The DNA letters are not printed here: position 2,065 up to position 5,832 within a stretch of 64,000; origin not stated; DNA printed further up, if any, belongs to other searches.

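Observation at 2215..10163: Translationally coupled pair of giant ORFs (1489 aa + 1155 aa) with no recognisable domains: best candidate for an undescribed system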

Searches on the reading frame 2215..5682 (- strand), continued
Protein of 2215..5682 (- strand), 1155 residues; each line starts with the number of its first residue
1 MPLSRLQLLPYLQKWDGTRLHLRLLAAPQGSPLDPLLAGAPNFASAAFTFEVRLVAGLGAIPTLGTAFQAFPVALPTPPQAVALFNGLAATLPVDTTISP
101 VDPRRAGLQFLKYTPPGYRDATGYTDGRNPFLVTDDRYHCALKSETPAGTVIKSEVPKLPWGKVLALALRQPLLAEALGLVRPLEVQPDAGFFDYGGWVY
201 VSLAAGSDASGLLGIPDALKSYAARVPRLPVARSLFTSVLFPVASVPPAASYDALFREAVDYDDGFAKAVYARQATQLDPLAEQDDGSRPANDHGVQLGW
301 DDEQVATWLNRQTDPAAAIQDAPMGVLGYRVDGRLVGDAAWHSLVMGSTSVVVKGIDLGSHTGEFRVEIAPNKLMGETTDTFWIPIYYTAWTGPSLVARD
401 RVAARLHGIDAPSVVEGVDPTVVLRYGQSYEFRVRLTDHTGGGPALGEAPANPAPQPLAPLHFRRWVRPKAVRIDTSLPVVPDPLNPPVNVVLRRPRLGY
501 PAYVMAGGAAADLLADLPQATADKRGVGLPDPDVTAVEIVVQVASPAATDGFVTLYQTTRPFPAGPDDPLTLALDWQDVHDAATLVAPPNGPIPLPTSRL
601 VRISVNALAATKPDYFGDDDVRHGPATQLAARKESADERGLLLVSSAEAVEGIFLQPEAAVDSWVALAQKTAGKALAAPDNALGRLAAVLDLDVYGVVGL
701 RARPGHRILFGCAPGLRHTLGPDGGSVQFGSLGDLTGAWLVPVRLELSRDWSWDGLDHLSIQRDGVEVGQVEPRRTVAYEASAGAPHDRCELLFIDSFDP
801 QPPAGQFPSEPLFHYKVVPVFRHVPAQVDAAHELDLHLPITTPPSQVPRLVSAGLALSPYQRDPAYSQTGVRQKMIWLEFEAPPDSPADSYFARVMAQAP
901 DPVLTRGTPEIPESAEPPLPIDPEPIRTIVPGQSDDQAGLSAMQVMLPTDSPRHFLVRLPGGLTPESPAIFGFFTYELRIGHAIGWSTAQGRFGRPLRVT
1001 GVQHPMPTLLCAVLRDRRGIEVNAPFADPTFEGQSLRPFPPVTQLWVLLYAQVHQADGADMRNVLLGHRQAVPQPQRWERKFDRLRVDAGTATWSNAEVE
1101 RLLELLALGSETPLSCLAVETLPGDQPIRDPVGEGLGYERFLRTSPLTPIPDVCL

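Call 69: search_protein_representatives(alignment_id=A3)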
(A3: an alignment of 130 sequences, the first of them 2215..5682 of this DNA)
Query: 130 sequences, 1177 profile positions. Proteins with E-value up to 0.001 (for the whole library): 2123; up to 1e-10: 1282; up to 1e-30: 642. The best 150 are listed.
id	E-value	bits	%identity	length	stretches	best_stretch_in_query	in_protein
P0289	0.0e+00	1661.7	-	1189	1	3-1176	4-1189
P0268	0.0e+00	1635.2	-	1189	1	1-1176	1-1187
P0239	0.0e+00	1557.4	-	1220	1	1-1176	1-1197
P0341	0.0e+00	1534.5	-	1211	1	4-1176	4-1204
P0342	0.0e+00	1518.9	-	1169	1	5-1176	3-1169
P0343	0.0e+00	1513.0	-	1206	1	1-1176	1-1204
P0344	0.0e+00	1506.6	-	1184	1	4-1176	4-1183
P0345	0.0e+00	1450.8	-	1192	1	6-1176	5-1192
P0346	0.0e+00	1427.4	-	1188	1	7-1176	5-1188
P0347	0.0e+00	1416.7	-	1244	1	3-1176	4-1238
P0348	0.0e+00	1415.6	-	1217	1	1-1176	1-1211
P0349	0.0e+00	1400.4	-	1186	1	6-1176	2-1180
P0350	0.0e+00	1330.1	-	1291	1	6-1176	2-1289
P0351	0.0e+00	1315.0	-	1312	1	6-1176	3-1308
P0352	0.0e+00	1307.5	-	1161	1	5-1176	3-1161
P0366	0.0e+00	1197.9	-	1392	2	5-1096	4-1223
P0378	0.0e+00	1142.4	-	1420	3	419-1153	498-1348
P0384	0.0e+00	1120.0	-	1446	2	5-1102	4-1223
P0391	0.0e+00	1096.9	-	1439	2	2-1154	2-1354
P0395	0.0e+00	1077.4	-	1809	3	1-1092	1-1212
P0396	0.0e+00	1072.5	-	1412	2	7-1101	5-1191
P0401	0.0e+00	1045.4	-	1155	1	6-1174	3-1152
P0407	3.5e-298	1008.5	-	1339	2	1-1155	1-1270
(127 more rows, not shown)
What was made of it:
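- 2215..5682 (-): Gene B, 1155 aa: an acidic (net charge -29) protein of an unnamed family, more conserved than A. 2,123 clusters at 50% identity (call 69).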

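Call 73: search_protein_families(library=pfam, proteins=[P0395, P0384, P0391, P0378, P0396, P0366], max_evalue=0.01)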
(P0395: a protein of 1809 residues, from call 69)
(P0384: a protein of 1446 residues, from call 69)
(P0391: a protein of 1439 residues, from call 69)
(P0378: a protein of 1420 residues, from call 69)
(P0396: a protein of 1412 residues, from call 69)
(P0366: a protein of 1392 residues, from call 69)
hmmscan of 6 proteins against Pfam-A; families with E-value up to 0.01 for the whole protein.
P0395 (1809 aa): 2 families
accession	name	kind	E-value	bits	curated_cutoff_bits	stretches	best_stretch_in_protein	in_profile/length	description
PF01839.29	FG-GAP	-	9.9e-07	29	22.1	1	1629-1648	6-25/37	FG-GAP repeat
PF13517.12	FG-GAP_3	-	0.009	17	26.9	0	1632-1661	1-31/61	FG-GAP-like repeat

P0384 (1446 aa): 0 families

P0391 (1439 aa): 0 families

P0378 (1420 aa): 0 families

P0396 (1412 aa): 0 families

P0366 (1392 aa): 0 families
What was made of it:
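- Tried and rejected: Longer B homologs checked for extra domains (call 73): only one FG-GAP repeat, in one protein.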

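Call 79: search_protein_families(library=pfam, alignment_id=A7, max_evalue=5)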
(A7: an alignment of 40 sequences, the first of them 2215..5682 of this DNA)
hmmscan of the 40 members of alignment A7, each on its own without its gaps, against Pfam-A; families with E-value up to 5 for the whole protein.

A. member 1, window:2215-5682:- (1155 aa): 0 families

B. families by the number of members that match (of 40 scanned): 4 families
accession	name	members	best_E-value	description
PF25673.1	Terminase_7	1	0.095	Phage terminase small subunit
PF17853.6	GGDEF_2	1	0.1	GGDEF-like domain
PF19611.4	DUF6116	1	0.14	Family of unknown function (DUF6116)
PF06557.17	DUF1122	1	0.17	Protein of unknown function (DUF1122)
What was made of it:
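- Closest known: Alpha-2-macroglobulin / TEP / complement C3-C5 family. Different: There is no A2M Pfam hit in 40 members (call 79).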

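Call 96: search_protein_families(library=padloc, alignment_id=A7, max_evalue=1)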
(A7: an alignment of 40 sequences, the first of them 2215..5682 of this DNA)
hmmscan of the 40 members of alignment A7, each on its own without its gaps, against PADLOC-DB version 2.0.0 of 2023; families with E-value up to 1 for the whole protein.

A. member 1, window:2215-5682:- (1155 aa): 0 families

B. families by the number of members that match (of 40 scanned): 1 family
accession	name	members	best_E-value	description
PDLC03941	RmrT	1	0.034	-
